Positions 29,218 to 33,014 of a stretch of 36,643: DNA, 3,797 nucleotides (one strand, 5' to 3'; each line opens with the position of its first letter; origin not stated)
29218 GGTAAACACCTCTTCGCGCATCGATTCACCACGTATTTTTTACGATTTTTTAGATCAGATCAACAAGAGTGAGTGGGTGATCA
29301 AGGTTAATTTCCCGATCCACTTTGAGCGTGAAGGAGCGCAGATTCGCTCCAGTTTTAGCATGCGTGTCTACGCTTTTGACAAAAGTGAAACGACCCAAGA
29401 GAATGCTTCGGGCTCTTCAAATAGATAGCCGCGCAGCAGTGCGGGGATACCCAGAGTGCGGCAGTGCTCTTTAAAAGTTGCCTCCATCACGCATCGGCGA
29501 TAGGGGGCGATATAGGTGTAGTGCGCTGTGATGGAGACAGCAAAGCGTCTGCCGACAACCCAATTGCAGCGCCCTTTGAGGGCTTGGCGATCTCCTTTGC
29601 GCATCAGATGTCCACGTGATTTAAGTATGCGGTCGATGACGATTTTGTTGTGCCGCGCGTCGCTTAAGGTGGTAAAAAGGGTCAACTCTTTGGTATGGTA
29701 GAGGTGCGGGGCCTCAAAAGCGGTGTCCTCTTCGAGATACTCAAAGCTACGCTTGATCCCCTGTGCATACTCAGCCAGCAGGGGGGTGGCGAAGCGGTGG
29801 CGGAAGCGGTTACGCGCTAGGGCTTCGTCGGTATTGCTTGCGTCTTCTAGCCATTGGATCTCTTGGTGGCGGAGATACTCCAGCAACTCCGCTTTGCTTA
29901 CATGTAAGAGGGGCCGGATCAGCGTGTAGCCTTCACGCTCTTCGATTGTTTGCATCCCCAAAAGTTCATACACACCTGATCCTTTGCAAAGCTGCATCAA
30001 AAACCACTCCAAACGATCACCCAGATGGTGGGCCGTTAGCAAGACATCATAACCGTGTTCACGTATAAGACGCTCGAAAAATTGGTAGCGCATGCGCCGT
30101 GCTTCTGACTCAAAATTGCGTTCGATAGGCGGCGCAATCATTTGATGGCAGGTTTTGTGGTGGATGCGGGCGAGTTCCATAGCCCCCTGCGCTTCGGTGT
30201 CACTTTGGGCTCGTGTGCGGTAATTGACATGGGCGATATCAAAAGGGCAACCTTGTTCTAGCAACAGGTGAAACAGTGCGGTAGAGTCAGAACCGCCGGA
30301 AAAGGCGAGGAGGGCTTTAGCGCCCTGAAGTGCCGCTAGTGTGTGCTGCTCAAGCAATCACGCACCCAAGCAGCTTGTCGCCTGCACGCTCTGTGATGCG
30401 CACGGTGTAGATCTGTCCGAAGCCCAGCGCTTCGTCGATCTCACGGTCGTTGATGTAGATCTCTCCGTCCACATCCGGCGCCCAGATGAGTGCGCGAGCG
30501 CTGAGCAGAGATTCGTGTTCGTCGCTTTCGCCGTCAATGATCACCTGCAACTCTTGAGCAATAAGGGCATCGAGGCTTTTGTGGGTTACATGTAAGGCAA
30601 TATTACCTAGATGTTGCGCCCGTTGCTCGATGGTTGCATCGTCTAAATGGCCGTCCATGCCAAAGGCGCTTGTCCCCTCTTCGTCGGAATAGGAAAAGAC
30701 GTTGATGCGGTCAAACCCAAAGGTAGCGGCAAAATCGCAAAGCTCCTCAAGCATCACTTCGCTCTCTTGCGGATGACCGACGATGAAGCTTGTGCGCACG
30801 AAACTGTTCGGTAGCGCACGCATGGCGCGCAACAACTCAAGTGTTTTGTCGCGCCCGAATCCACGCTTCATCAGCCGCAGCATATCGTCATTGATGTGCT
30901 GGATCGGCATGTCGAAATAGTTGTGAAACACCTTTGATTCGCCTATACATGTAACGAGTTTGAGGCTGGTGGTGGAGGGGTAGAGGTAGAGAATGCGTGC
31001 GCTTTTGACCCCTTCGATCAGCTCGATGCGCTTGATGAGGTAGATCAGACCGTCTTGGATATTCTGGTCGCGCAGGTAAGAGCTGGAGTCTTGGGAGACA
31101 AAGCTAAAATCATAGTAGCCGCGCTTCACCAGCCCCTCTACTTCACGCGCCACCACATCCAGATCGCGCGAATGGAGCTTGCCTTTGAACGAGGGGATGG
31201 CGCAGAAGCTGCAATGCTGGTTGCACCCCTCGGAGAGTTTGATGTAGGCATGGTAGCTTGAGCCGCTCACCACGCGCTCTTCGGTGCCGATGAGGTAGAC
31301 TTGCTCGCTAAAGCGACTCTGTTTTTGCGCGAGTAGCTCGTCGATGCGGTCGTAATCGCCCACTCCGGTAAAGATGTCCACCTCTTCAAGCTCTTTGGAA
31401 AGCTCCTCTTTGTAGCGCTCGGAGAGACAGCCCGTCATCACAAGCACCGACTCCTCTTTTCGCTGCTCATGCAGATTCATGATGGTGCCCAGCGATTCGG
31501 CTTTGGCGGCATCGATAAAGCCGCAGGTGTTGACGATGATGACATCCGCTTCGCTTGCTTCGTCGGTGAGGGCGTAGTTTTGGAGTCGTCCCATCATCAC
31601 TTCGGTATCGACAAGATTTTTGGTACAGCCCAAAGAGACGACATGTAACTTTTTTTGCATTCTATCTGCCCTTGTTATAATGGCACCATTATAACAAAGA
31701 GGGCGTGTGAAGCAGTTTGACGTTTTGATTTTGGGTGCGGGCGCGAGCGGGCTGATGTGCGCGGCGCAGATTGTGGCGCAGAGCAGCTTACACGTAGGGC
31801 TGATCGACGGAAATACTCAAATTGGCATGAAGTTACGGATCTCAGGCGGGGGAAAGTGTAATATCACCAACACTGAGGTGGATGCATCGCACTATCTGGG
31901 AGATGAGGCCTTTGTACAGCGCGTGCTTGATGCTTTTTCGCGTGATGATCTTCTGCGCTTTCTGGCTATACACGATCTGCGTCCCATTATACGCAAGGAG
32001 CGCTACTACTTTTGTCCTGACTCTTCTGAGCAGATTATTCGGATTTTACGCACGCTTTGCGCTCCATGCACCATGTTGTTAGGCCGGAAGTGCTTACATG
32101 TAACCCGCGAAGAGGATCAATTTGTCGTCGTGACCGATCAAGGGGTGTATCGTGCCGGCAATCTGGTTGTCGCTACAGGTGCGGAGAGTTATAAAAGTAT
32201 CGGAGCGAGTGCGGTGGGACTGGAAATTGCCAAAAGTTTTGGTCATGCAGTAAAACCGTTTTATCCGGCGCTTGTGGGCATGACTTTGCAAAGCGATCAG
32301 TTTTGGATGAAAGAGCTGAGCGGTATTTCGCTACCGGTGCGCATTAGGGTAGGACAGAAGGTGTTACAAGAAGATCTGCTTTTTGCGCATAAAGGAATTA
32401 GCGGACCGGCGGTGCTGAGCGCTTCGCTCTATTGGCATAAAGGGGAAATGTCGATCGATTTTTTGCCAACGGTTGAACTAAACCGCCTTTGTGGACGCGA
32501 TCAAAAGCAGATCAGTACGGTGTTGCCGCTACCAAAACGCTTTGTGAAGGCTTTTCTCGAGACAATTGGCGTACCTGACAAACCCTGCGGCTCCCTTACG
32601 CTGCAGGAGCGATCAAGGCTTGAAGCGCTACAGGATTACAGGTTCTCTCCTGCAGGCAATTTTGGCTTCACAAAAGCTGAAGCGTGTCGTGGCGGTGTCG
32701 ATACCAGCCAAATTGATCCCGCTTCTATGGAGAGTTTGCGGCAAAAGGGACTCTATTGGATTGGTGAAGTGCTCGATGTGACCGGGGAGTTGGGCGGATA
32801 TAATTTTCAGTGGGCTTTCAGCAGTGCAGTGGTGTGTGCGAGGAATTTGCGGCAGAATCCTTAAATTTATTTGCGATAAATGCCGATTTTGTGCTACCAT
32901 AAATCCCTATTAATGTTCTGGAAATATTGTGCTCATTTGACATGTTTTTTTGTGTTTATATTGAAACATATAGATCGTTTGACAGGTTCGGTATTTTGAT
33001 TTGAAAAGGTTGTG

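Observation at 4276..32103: Highly iterated palindrome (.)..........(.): 9 perfect 10-mers and 18 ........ cores in 36.6 kb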

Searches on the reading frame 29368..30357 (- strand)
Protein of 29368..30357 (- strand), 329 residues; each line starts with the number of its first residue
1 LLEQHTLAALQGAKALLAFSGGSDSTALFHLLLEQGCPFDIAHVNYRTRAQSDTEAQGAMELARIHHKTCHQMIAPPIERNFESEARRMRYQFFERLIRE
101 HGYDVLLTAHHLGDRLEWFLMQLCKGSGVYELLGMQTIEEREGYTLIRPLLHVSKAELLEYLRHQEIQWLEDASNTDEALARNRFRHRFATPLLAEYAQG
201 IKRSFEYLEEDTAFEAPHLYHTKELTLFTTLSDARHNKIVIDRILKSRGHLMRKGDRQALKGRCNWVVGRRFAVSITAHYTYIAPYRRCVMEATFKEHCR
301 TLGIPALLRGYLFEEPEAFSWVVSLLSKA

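Call 19: search_protein_families(library=pfam, proteins=[window:29368-30357:-])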
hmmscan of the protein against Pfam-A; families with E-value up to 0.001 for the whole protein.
window:29368-30357:- (329 aa): 2 families
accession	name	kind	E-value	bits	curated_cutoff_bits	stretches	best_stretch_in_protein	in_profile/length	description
PF01171.26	ATP_bind_3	-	3.8e-53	180.4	27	1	15-188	2-182/182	PP-loop family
PF06508.19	QueC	-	0.00047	20.2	22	0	14-65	1-53/210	Queuosine biosynthesis protein QueC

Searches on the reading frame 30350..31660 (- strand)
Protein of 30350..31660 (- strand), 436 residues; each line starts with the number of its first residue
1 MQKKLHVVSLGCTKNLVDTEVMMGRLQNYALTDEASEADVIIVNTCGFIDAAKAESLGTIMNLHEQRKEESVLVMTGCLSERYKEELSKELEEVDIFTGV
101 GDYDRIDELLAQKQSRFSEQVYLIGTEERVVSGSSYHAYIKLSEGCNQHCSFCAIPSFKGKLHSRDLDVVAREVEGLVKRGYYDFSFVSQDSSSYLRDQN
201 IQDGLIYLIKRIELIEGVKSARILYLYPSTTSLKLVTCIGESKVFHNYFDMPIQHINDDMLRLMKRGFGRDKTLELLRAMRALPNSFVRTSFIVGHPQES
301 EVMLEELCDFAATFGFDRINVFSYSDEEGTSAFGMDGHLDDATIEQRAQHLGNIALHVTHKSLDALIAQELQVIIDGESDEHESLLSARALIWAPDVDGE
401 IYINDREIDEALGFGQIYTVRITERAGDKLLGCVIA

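Call 19: search_protein_families(library=pfam, proteins=[window:30350-31660:-])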
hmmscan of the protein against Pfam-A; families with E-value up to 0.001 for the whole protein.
window:30350-31660:- (436 aa): 3 families
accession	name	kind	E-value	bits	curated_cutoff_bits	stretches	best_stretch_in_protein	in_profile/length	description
PF00919.26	UPF0004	-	9.3e-26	90.2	27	1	4-99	1-98/98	Uncharacterized protein family UPF0004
PF04055.27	Radical_SAM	-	2.5e-17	64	29.5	1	141-311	2-166/166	Radical SAM superfamily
PF18693.7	TRAM_2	-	1.5e-12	48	27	1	369-435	3-63/63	TRAM domain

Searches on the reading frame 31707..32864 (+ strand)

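Call 19: search_protein_families(library=pfam, proteins=[window:31707-32864:+])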
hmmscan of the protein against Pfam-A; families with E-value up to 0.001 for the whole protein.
window:31707-32864:+ (385 aa): 7 families
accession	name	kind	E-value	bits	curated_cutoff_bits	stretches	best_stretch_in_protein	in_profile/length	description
PF03486.20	HI0933_like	-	1.8e-62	211.4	50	1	5-379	2-243/244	HI0933-like protein Rossmann domain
PF22780.1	HI0933_like_1st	-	1.8e-23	83.6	27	1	186-325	1-164/165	HI0933-like protein barrel and H2TH domain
PF07992.20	Pyr_redox_2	-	4.4e-06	26.8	26.1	1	4-164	1-114/291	Pyridine nucleotide-disulphide oxidoreductase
PF13738.12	Pyr_redox_3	-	1.2e-05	25.2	30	0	128-159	103-134/305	Pyridine nucleotide-disulphide oxidoreductase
PF13454.12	NAD_binding_9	-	0.0001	22.8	21.8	1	8-158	2-153/155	FAD-NAD(P)-binding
PF01266.30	DAO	-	0.0003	20.9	27.9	0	5-40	1-35/353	FAD dependent oxidoreductase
PF00890.30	FAD_binding_2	-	0.00074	19.2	20.4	1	5-57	1-52/414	FAD binding domain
